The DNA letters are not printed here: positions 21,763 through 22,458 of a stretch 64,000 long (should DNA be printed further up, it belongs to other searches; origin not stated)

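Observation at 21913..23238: Pseudo-receiver domain (Asp to Asn at the phospho-acceptor) coupled to an MBL-fold hydrolase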

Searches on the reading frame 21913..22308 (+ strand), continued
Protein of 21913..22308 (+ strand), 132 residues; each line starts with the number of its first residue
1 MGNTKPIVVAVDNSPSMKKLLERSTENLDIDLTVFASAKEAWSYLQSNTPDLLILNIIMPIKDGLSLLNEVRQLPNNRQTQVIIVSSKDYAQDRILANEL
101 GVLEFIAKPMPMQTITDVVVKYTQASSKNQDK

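Call 66: search_protein_families(library=padloc, proteins=[window:21913-22308:+], max_evalue=0.01)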
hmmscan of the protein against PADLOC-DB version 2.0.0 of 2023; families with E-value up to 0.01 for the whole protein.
window:21913-22308:+ (132 aa): 2 families
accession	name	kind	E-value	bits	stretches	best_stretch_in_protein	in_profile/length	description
PDLC04726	PDC-M60C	-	0.00055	16.9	1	8-63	4-61/407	-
PDLC04725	PDC-M60B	-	0.0027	15.6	1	6-63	5-63/158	-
